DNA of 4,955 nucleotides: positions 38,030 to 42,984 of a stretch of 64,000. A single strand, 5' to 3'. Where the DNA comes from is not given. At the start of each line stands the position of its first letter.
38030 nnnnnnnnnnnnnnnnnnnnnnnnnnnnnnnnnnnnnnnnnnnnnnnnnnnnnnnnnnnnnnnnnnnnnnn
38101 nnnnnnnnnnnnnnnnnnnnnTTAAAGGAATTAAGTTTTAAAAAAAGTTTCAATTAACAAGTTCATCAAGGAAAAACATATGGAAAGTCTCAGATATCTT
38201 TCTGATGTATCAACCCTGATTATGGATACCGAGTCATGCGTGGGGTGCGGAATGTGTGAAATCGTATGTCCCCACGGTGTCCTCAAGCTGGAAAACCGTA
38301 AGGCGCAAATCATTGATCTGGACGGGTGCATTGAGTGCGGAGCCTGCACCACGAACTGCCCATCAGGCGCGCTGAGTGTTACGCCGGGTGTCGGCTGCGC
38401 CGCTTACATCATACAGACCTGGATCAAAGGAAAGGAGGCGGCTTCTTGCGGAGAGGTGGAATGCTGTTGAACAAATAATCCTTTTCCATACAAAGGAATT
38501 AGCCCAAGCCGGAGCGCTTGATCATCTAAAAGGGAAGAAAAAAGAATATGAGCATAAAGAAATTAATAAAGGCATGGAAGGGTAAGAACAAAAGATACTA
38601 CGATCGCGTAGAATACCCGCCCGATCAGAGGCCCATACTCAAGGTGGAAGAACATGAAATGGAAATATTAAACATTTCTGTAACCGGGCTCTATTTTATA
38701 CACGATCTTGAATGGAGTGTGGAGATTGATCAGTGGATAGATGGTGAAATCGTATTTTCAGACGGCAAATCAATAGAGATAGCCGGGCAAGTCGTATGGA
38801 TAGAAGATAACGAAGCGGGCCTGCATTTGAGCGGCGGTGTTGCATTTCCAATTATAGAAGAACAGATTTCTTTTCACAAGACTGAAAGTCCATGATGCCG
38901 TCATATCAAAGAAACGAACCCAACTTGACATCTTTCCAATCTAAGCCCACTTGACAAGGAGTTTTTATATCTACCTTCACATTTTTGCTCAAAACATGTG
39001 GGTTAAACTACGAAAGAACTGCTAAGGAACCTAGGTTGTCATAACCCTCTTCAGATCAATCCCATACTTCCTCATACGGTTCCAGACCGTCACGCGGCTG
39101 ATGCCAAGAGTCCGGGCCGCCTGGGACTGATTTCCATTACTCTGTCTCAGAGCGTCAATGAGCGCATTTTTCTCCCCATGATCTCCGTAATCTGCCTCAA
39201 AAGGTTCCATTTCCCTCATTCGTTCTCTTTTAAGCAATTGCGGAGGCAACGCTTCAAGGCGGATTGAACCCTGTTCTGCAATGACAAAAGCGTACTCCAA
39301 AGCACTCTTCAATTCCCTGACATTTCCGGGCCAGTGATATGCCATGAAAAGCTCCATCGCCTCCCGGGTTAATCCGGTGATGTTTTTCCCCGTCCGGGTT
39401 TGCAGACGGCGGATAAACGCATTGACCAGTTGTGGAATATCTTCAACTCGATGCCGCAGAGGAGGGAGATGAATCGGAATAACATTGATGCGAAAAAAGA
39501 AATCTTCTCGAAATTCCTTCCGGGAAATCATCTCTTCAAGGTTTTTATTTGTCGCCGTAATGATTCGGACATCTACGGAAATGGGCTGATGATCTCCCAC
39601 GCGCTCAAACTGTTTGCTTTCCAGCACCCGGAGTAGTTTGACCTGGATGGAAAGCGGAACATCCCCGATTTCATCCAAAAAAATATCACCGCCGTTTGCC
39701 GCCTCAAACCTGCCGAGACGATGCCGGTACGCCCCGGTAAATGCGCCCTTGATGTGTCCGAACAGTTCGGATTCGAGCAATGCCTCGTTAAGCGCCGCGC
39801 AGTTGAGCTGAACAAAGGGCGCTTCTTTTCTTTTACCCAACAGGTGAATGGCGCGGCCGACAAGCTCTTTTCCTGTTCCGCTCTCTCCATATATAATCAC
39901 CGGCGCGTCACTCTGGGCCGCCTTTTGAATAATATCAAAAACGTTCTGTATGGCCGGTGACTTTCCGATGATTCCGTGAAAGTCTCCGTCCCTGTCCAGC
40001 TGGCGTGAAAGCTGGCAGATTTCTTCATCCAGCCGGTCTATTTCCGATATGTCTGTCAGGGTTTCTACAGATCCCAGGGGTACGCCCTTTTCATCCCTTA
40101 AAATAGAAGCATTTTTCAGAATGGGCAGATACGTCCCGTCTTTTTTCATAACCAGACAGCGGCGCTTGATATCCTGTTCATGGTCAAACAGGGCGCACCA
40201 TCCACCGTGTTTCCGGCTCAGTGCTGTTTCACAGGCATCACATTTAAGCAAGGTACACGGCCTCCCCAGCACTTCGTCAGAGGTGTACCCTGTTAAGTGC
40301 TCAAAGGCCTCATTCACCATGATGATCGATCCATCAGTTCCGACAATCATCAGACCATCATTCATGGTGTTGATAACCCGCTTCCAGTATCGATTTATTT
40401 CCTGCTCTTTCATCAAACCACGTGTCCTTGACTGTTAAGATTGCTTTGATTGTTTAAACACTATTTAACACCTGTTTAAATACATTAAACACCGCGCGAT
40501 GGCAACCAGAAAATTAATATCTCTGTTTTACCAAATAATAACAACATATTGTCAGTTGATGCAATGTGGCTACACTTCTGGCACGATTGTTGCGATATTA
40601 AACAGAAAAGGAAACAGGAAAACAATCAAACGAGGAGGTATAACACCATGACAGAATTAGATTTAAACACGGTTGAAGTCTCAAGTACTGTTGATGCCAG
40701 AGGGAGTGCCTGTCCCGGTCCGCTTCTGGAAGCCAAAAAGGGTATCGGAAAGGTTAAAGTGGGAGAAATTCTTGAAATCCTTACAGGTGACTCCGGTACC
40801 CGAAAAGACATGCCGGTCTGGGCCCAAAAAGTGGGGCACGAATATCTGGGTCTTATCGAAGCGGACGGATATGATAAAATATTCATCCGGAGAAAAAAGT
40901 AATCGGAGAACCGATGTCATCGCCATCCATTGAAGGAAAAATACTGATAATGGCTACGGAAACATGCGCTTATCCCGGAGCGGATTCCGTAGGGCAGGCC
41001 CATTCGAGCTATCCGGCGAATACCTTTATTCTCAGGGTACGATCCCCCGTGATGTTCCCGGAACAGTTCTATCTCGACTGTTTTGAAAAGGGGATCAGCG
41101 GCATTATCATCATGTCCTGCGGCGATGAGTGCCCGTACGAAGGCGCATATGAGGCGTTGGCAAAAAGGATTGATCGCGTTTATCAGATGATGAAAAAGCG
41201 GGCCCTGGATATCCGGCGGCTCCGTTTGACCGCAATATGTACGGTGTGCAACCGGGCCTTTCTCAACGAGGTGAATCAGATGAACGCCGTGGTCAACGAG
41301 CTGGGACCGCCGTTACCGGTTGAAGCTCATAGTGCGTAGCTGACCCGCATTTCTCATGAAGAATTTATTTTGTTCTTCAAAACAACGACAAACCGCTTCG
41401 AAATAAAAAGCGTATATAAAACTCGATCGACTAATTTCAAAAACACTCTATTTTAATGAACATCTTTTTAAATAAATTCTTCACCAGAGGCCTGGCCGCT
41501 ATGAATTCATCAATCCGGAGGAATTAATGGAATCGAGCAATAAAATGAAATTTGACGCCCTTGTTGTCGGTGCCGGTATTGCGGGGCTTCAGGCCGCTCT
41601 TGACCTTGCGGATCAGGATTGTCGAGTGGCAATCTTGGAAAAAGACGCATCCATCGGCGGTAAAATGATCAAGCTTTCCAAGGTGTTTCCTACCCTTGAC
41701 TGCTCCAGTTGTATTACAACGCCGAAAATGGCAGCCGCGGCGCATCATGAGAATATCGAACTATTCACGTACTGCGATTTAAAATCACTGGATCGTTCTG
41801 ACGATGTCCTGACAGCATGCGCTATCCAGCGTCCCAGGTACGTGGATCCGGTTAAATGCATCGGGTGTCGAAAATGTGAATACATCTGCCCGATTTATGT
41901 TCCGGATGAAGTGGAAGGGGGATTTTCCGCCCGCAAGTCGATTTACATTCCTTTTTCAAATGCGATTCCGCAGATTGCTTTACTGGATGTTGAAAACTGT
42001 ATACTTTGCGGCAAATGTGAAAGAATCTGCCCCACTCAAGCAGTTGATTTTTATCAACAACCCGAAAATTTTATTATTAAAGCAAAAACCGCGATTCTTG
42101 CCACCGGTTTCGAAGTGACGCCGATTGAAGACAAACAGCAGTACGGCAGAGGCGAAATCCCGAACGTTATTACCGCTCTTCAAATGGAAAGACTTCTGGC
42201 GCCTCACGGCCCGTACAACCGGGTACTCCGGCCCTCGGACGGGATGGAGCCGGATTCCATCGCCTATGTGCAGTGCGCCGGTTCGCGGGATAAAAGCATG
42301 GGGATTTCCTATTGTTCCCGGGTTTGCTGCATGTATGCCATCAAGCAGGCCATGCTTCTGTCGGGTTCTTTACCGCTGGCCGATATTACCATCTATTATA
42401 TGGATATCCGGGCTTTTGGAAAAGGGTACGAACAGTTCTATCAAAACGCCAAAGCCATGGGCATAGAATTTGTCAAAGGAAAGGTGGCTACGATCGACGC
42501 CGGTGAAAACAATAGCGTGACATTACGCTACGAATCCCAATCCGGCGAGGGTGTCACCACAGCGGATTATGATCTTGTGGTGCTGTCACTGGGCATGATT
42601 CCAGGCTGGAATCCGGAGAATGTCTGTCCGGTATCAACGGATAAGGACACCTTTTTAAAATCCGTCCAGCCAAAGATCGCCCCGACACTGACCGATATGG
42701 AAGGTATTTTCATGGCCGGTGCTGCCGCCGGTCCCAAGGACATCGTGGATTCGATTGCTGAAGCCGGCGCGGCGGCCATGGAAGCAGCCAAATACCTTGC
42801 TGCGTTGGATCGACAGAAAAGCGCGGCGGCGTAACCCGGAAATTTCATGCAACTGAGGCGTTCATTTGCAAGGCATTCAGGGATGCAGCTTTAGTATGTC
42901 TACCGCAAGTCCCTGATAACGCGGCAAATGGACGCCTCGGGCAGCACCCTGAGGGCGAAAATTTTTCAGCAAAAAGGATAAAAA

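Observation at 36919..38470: hgcA-hgcB mercury methylation gene pair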

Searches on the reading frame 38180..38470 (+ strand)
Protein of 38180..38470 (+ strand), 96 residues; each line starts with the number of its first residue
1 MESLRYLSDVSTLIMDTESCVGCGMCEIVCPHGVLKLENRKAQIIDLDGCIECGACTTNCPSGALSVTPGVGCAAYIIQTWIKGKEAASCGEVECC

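Call 3: search_protein_families(library=ncbifam, proteins=[window:38180-38470:+], max_evalue=0.01)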
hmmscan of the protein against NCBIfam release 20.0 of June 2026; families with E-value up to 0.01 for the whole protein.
window:38180-38470:+ (96 aa): 107 families (the best 25 are shown)
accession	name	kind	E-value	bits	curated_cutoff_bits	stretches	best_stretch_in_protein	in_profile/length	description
NF040864.1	HgcB_ferredoxin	equivalog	1.6e-34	117.6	99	1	5-96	1-93/93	mercury methylation ferredoxin HgcB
NF043039.1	HgcAB_like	equivalog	7.3e-15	55.4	285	1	11-66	293-350/350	HgcAB-like fusion protein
NF038196.1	ferrodoxin_EFR1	subfamily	2e-11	44.4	75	1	17-67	183-231/242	EFR1 family ferrodoxin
NF040684.1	PorD_Arch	equivalog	5.4e-11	42.4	120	1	14-67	28-81/85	pyruvate synthase subunit PorD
TIGR02179.1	PorD_KorD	subfamily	6e-11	42.3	60.05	1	14-68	21-75/78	2-oxoacid:acceptor oxidoreductase, delta subunit, pyruvate/2-ketoisovalerate family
NF040770.1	hetero_SS_HdrA2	exception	9.3e-11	40.5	1100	1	12-67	571-625/777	CoB-CoM heterodisulfide reductase HdrA2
NF058577.1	FdxA_fam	equivalog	1.8e-10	40.8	65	1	17-64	6-52/52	4Fe-4S ferredoxin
TIGR01971.1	NuoI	subfamily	7.2e-10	38.5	113.05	1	16-83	40-116/121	NADH-quinone oxidoreductase, chain I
NF005503.0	PRK07118.1-2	equivalog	8e-10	38.4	252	2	19-95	139-214/292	RnfABCDGE type electron transport complex subunit B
NF006221.0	PRK08348.1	subfamily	1.1e-09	38.1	124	1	13-70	39-97/136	NADH-plastoquinone oxidoreductase subunit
NF045874.1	Vhu_polyferre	exception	3.1e-09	36.1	600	1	13-68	123-177/381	F420-non-reducing hydrogenase associated-polyferredoxin VhuB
NF007203.0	PRK09624.1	equivalog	7.4e-09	35.8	171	1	16-67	49-100/105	pyuvate ferredoxin oxidoreductase subunit delta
NF045790.1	OxalOxreddelta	equivalog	7.9e-09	35.1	230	1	14-70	256-311/316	oxalate oxidoreductase subunit delta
NF007382.0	PRK09898.1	equivalog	9.8e-09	35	213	1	4-68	140-201/208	ferredoxin-like protein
TIGR02494.1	PFLE_PFLC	subfamily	1.2e-08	34.6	174.35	1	11-69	41-101/293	glycyl-radical enzyme activating protein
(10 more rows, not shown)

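Call 4: search_protein_families(library=pfam, proteins=[window:38180-38470:+], max_evalue=0.01)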
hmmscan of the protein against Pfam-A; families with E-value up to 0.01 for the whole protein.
window:38180-38470:+ (96 aa): 15 families
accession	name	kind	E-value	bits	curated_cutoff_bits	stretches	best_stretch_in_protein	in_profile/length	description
PF00037.32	Fer4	-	7.6e-15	54.5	21.1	2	15-35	3-23/24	4Fe-4S binding domain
PF12838.12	Fer4_7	-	1e-14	55.1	27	2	19-64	1-52/52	4Fe-4S dicluster domain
PF12837.12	Fer4_6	-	1.2e-11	44.4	25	2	15-35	4-24/24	4Fe-4S binding domain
PF12797.12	Fer4_2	-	5e-11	42.2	24.5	2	43-62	3-22/22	4Fe-4S binding domain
PF13237.11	Fer4_10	-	6.6e-11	42.4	25.5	2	14-61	3-53/53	4Fe-4S dicluster domain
PF13187.11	Fer4_9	-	3.3e-09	37.1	27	1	20-64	2-51/52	4Fe-4S dicluster domain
PF13534.11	Fer4_17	-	3.2e-07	31.2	22.2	2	16-34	42-60/61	4Fe-4S dicluster domain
PF13484.11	Fer4_16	-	6.4e-07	30.5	30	1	20-38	2-20/66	4Fe-4S double cluster binding domain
PF13183.11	Fer4_8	-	1.1e-06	29.5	27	2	15-34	49-68/68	4Fe-4S dicluster domain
PF14697.11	Fer4_21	-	9.6e-06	26.1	35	1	14-33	35-55/59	4Fe-4S dicluster domain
PF12800.12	Fer4_4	-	1.3e-05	25.6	24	2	48-63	2-17/17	4Fe-4S binding domain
PF25160.1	LdpA_Fe-S-bd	-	2.1e-05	24.7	27.6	1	16-36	24-44/49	LdpA Fe-S cluster-binding domain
PF12798.12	Fer4_3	-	0.0001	23.3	27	1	50-64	1-15/15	4Fe-4S binding domain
PF13370.11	Fer4_13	-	0.00018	22.5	24.5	0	16-32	2-18/58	4Fe-4S single cluster domain of Ferredoxin I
PF17179.9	Fer4_22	-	0.00066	20.9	27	0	15-33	76-94/95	4Fe-4S dicluster domain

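Call 41: list_cluster_members(proteins=[P0001, window:38180-38467:+])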
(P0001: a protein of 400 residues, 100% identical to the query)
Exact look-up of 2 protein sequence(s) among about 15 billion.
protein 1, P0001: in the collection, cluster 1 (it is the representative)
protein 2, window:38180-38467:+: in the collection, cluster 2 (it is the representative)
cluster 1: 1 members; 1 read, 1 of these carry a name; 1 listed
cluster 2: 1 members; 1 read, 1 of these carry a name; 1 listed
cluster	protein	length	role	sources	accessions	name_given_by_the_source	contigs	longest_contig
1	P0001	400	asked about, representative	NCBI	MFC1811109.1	mercury methylation corrinoid protein HgcA [Thermodesulfobacteriota bacterium]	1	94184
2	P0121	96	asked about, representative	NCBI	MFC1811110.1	mercury methylation ferredoxin HgcB [Thermodesulfobacteriota bacterium]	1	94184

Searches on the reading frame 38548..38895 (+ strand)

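Call 3: search_protein_families(library=ncbifam, proteins=[window:38548-38895:+], max_evalue=0.01)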
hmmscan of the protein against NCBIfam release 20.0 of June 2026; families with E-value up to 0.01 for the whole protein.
window:38548-38895:+ (115 aa): 0 families

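Call 4: search_protein_families(library=pfam, proteins=[window:38548-38895:+], max_evalue=0.01)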
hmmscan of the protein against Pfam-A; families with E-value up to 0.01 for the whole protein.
window:38548-38895:+ (115 aa): 1 family
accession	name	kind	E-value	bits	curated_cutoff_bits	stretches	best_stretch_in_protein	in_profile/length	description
PF07238.19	PilZ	-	3.7e-10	40.5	22.5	1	14-102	1-87/102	PilZ domain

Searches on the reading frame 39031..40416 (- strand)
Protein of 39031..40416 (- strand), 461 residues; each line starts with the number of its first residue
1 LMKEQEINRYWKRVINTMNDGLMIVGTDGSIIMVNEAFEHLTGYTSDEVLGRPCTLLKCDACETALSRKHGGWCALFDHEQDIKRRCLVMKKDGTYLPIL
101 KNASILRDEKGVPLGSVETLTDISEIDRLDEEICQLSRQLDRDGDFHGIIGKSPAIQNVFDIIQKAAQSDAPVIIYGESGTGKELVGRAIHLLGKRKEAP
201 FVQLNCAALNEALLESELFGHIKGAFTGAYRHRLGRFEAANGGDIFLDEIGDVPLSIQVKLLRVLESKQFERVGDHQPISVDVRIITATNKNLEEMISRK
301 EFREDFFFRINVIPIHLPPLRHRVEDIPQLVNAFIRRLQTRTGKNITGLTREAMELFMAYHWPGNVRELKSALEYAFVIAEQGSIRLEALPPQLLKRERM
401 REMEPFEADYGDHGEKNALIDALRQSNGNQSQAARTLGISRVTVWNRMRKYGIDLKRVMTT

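Call 3: search_protein_families(library=ncbifam, proteins=[window:39031-40416:-], max_evalue=0.01)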
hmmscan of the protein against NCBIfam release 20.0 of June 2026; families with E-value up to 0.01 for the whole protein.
window:39031-40416:- (461 aa): 43 families (the best 25 are shown)
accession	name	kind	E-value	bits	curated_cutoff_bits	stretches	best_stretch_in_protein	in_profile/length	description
NF041552.1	TF_PrdR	equivalog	4.6e-113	378.5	795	1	3-452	128-577/577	sigma-54 dependent transcriptional regulator PrdR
TIGR01817.1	nifA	equivalog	2.6e-110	369.7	528.85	2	137-386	186-434/534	nif-specific transcriptional activator NifA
NF008469.0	PRK11361.1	equivalog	8.9e-101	337.8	714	1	126-454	122-457/461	acetoacetate metabolism transcriptional regulator AtoC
TIGR02915.1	PEP_resp_reg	equivalog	2.2e-100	336.6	502.6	1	126-453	119-444/445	PEP-CTERM-box response regulator transcription factor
TIGR01818.1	ntrC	equivalog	1.1e-98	331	558.6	1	143-401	130-388/463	nitrogen regulation protein NR(I)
NF038308.1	RNA_repair_RtcR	equivalog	2.5e-96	323.7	650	1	115-454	148-519/530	RNA repair transcriptional activator RtcR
NF011958.0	PRK15429.1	equivalog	1.4e-95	321.4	830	1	126-456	353-689/692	formate hydrogenlyase transcriptional activator FlhA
NF003451.0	PRK05022.1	equivalog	1.5e-93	314.3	476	1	120-452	162-509/512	nitric oxide reductase transcriptional regulator NorR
NF007689.0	PRK10365.1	equivalog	1.1e-91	307.8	760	1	147-448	139-439/441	sigma-54-dependent response regulator transcription factor ZraR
NF011953.0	PRK15424.1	equivalog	1.5e-85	287.9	703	1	123-450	195-533/538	propionate catabolism operon regulatory protein PrpR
NF041906.1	V4R_TF_MobR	exception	1.5e-85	287.8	999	1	139-451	224-544/544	phenol degradation transcriptional regulator MobR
TIGR02974.1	phageshock_pspF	equivalog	2.1e-85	286.9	443.55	1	149-388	1-241/336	phage shock protein operon transcriptional activator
NF008176.1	PRK10923.1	equivalog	6.7e-85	285.4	620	1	137-400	128-391/469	nitrogen regulation protein NR(I)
TIGR02329.1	propionate_PrpR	equivalog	7.7e-85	285.5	499.2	1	146-449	211-525/526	propionate catabolism operon regulatory protein PrpR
NF050807.1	TransRegFlbDCaul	equivalog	2.1e-84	284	750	1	147-452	118-439/454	sigma-54-dependent transcriptional regulator FlbD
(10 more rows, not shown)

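Call 4: search_protein_families(library=pfam, proteins=[window:39031-40416:-], max_evalue=0.01)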
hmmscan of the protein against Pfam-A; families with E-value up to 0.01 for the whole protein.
window:39031-40416:- (461 aa): 14 families
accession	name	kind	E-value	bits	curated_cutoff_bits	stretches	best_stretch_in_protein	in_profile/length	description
PF00158.32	Sigma54_activat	-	5.1e-70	235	20.2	1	149-316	1-168/168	Sigma-54 interaction domain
PF25601.1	AAA_lid_14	-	2.7e-25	88.5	27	1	321-401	1-81/87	AAA+ ATPase lid domain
PF14532.12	Sigma54_activ_2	-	7.2e-19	68.8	25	1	150-320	1-138/138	Sigma-54 interaction domain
PF02954.25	HTH_8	-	4.2e-14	52.4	22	1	415-451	6-42/42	Bacterial regulatory protein, Fis family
PF13426.13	PAS_9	-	1.4e-13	51.5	27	1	19-125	1-103/103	PAS domain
PF00989.32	PAS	-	1.1e-08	35.5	22.6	1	11-123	3-113/113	PAS fold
PF13188.13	PAS_8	-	1.9e-08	34.3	21.8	1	10-57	2-47/65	PAS domain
PF07728.20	AAA_5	-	8.7e-07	29.5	22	1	172-292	1-124/139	AAA domain (dynein-related subfamily)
PF18024.7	HTH_50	-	4e-06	26.9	27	1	410-453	7-49/50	Helix-turn-helix domain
PF08447.18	PAS_3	-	8.9e-06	26.3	25.6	1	31-115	1-84/89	PAS fold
PF08448.16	PAS_4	-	6.7e-05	23.5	23.1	1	17-125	3-107/110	PAS fold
PF13556.12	HTH_30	-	0.00039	20.6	27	1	422-450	7-35/59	PucR C-terminal helix-turn-helix domain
PF00004.35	AAA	-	0.0032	18.3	21.2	1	173-299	1-120/131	ATPase family associated with various cellular activities (AAA)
PF13191.12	AAA_16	-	0.0037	18.2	32.6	1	150-225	3-85/167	AAA ATPase domain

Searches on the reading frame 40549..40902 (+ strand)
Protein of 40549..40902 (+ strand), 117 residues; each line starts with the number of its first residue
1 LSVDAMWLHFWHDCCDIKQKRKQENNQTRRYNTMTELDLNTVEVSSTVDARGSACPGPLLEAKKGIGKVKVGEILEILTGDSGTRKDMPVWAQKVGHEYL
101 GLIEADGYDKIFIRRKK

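Call 29: search_protein_families(library=pfam, proteins=[window:40549-40902:+], max_evalue=0.001)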
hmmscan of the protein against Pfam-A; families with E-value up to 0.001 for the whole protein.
window:40549-40902:+ (117 aa): 1 family
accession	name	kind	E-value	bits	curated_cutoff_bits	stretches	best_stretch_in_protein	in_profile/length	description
PF01206.22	TusA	-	4.5e-19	68.5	28.6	1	47-115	2-70/70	Sulfurtransferase TusA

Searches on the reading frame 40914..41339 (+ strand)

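Call 30: search_protein_families(library=pfam, proteins=[window:40914-41339:+], max_evalue=0.001)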
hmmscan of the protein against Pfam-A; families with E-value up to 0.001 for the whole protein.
window:40914-41339:+ (141 aa): 1 family
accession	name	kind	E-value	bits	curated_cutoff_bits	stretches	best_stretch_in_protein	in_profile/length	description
PF02662.21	FlpD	-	1.9e-20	73.6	22.3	1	10-131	1-123/123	Methyl-viologen-reducing hydrogenase, delta subunit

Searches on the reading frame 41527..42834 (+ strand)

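Call 30: search_protein_families(library=pfam, proteins=[window:41527-42834:+], max_evalue=0.001)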
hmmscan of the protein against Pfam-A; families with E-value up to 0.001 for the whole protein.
window:41527-42834:+ (435 aa): 15 families
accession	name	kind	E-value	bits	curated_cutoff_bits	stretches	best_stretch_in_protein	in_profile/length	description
PF07992.20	Pyr_redox_2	-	6.6e-11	42.6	26.1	1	10-148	2-58/291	Pyridine nucleotide-disulphide oxidoreductase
PF12838.12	Fer4_7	-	1.1e-08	35.8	27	1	110-172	1-52/52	4Fe-4S dicluster domain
PF13187.11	Fer4_9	-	1.5e-08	35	27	1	110-172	1-51/52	4Fe-4S dicluster domain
PF01266.30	DAO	-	1.7e-08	34.8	27.9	1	10-44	1-35/353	FAD dependent oxidoreductase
PF12837.12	Fer4_6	-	1.7e-07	31.3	25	2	154-172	5-23/24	4Fe-4S binding domain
PF13450.12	NAD_binding_8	-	1.8e-07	31.8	21.9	1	13-47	1-35/68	NAD(P)-binding Rossmann-like domain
PF00037.32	Fer4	-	1.9e-07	31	21.1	1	154-173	4-23/24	4Fe-4S binding domain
PF00890.30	FAD_binding_2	-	7.6e-07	29.1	20.4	1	10-46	1-37/414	FAD binding domain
PF01946.23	Thi4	-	1.5e-06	28.1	26.2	1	7-54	16-64/235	Thi4 family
PF13237.11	Fer4_10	-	1.1e-05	25.7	25.5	1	105-169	3-53/53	4Fe-4S dicluster domain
PF12831.13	FAD_oxidored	-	1.9e-05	24.6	27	1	10-47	1-38/416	FAD dependent oxidoreductase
PF03486.20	HI0933_like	-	2.5e-05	24.3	50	1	10-47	2-39/244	HI0933-like protein Rossmann domain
PF12797.12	Fer4_2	-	3e-05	24.1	24.5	1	152-170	4-22/22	4Fe-4S binding domain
PF13183.11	Fer4_8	-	5.8e-05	24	27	1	110-170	4-66/68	4Fe-4S dicluster domain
PF01134.28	GIDA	-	0.00018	21.1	22.1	0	11-47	2-29/391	Glucose inhibited division protein A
